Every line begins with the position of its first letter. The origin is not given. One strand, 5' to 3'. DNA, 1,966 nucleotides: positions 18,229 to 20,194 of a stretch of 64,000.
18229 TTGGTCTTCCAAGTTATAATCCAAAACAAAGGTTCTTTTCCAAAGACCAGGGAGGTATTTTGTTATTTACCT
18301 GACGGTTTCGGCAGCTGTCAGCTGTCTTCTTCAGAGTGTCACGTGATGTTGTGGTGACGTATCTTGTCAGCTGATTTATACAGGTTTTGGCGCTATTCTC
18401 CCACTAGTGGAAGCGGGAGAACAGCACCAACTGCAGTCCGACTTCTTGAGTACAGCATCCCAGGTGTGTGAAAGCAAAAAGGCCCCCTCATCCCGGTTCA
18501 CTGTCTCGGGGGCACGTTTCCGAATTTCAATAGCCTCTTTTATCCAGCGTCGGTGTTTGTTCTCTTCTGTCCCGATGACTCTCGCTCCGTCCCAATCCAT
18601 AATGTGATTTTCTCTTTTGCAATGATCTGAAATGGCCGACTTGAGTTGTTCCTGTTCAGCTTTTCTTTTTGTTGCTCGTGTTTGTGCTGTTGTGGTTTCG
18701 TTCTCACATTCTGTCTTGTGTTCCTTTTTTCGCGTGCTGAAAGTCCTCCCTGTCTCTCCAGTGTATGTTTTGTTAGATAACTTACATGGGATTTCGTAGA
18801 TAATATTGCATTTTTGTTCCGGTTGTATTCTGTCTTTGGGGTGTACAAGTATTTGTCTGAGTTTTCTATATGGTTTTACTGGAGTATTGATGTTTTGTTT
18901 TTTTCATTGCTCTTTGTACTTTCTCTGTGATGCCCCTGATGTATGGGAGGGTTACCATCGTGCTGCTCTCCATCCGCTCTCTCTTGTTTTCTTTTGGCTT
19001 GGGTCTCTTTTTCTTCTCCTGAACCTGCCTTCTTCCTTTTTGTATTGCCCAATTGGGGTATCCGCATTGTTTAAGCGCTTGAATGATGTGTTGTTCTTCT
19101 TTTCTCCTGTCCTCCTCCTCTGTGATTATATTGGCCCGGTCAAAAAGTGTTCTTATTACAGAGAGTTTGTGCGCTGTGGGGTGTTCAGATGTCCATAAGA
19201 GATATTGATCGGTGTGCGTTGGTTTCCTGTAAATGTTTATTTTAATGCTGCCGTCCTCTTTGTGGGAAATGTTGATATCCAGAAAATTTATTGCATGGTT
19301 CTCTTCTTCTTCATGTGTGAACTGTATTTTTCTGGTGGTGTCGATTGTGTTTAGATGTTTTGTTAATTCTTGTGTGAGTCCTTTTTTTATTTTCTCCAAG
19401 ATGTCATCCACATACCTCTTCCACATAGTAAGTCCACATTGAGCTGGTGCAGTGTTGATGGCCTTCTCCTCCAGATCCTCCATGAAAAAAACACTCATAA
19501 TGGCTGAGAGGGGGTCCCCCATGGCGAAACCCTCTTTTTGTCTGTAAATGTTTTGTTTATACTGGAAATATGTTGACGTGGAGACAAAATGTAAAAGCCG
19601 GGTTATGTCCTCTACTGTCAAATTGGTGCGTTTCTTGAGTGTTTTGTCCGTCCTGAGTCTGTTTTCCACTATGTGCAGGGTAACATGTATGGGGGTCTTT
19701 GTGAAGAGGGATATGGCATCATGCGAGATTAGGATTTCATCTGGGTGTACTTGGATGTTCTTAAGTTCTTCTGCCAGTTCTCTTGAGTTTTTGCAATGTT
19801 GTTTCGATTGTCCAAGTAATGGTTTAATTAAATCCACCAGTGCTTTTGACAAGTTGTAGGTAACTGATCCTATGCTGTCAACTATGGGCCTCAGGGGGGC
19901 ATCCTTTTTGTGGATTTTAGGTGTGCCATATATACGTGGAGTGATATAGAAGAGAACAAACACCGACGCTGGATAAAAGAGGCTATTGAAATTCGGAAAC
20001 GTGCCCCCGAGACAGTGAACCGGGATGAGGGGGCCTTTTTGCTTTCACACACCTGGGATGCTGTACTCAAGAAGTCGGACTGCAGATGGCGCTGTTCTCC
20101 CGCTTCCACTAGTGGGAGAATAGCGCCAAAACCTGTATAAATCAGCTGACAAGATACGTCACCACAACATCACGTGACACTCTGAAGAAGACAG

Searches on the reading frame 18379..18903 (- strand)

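Call 61: search_protein_families(library=pfam, proteins=[window:18379-18903:-], max_evalue=0.001)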
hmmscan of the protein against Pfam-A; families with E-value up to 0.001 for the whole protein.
window:18379-18903:- (175 aa): 1 family
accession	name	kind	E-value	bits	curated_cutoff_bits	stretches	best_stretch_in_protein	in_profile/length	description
PF01541.30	GIY-YIG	-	8.4e-05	23.2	22.6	1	33-104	2-71/78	GIY-YIG catalytic domain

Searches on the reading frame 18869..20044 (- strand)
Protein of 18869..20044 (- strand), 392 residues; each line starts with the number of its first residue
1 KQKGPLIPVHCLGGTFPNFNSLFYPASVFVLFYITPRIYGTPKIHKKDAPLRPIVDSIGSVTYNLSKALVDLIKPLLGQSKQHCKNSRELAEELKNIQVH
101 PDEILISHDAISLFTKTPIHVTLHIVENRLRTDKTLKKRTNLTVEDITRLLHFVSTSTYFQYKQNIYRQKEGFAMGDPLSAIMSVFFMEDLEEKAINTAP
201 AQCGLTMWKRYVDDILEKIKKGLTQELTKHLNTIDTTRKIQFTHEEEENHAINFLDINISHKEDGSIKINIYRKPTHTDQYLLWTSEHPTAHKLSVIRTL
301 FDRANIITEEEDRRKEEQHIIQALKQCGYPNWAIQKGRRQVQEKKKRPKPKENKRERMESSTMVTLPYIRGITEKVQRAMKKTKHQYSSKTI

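Call 61: search_protein_families(library=pfam, proteins=[window:18869-20044:-], max_evalue=0.001)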
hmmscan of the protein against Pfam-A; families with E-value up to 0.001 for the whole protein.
window:18869-20044:- (392 aa): 1 family
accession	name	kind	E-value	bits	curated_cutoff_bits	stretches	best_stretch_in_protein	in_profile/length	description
PF00078.32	RVT_1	-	9.2e-05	22.7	29.6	1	130-236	82-175/205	Reverse transcriptase (RNA-dependent DNA polymerase)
